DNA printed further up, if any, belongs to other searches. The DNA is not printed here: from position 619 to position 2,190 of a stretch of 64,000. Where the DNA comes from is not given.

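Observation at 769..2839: ComEC encoded as two overlapping ORFs (competence domain / MBL domain)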

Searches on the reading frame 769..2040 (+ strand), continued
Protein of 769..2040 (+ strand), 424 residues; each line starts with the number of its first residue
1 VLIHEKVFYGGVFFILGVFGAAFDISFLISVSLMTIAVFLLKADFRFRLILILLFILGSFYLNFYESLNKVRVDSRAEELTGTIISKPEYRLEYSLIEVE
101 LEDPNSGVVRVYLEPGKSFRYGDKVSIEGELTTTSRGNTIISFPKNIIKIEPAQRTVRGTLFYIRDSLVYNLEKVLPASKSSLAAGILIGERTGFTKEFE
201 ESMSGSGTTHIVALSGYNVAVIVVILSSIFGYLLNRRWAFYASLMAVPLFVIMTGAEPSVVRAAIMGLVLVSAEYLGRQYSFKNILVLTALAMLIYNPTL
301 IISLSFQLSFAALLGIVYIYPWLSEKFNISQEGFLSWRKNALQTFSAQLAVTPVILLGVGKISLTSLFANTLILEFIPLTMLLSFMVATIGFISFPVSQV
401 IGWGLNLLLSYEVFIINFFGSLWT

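Call 49: fold_search(model_id=the predicted structure, library=pdb)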
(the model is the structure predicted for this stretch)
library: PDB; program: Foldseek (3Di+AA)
matches with E <= 10: 565; with E <= 0.001: 0
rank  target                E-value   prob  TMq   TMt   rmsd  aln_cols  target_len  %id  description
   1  1bbw                  3.8e-03  1.00  0.15  0.14  12.6       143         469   13  LYSYL-TRNA SYNTHETASE (LYSS) (released 2000-11-10)
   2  6ilh_B                1.0e-02  1.00  0.15  0.13  14.6       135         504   13  Crystal Structure of human lysyl-tRNA synthetase L350H mutant (released 2019-02-27)
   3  3e9h_A                1.1e-02  1.00  0.15  0.13  12.9       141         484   12  Lysyl-tRNA synthetase from Bacillus stearothermophilus complexed with L-Lysylsulfamoyl adenosine (released 2009-07-14)
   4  6ilh_A                1.6e-02  1.00  0.16  0.14  13.9       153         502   13  Crystal Structure of human lysyl-tRNA synthetase L350H mutant (released 2019-02-27)
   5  9jkl                  1.7e-02  1.00  0.15  0.13  13.5       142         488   11  LYSYL-TRNA SYNTHETASE(LysRS) COMPLEXED WITH LYSINE (released 2025-09-10)
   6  3dm3_A                2.0e-02  1.00  0.15  0.56   4.4        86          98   19  Crystal structure of a domain of a Replication factor A protein, from Methanocaldococcus jannaschii. NorthEast Structu (released 2008-08-26)
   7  1n9w_A                2.3e-02  1.00  0.16  0.19  12.8       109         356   16  Crystal structure of the non-discriminating and archaeal-type aspartyl-tRNA synthetase from Thermus thermophilus (released 2003-04-08)
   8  5vl1_A                2.3e-02  1.00  0.16  0.14  14.3       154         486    9  Crystal Structure of Lysyl-tRNA Synthetase from Mycobacterium ulcerans complexed with L-lysine (released 2017-05-10)
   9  9iew_MODEL_1_A        2.4e-02  1.00  0.16  0.47   6.1       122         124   17  The solution NMR structure of OB domain of ComEC from Moorella glycerini (released 2025-10-01)
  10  6kbf_B                2.4e-02  1.00  0.16  0.14  12.8       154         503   14  Crystal structure of plasmodium lysyl-tRNA synthetase in complex with a cladosporin derivative 3 (released 2020-04-08)
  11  5yzx_A                3.1e-02  1.00  0.15  0.14  13.0       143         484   16  Crystal structure of E.coli LysU T146D mutant (released 2018-12-19)
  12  8k9x_B                3.1e-02  1.00  0.15  0.13  13.3       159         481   14  Crystal structure of plasmodium LysRS complexing with ASP3026 derived LysRS inhibitor 5 (ADKI5) (released 2024-06-26)
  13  9hj6_A                3.2e-02  0.12  0.09  0.09  27.4       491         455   12  TRPML1 in complex with compound 2 (released 2025-06-04)
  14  3bju_B                3.5e-02  1.00  0.16  0.14  14.5       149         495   14  Crystal Structure of tetrameric form of human lysyl-tRNA synthetase (released 2008-02-05)
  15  3kfu_C                3.5e-02  0.99  0.15  0.17  17.1       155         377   18  Crystal structure of the transamidosome (released 2010-08-25)
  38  8d0b_C                1.6e-01  0.99  0.14  0.42  15.2       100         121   13  Human CST-DNA polymerase alpha/primase preinitiation complex bound to 4xTEL-foldback template (released 2022-06-22)
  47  9a1v_B                2.1e-01  1.00  0.15  0.26   3.6        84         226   13  Integrative model of Nucleotide excision repair complex of XPA and RPA on 5' junction substrate (released 2022-08-30)
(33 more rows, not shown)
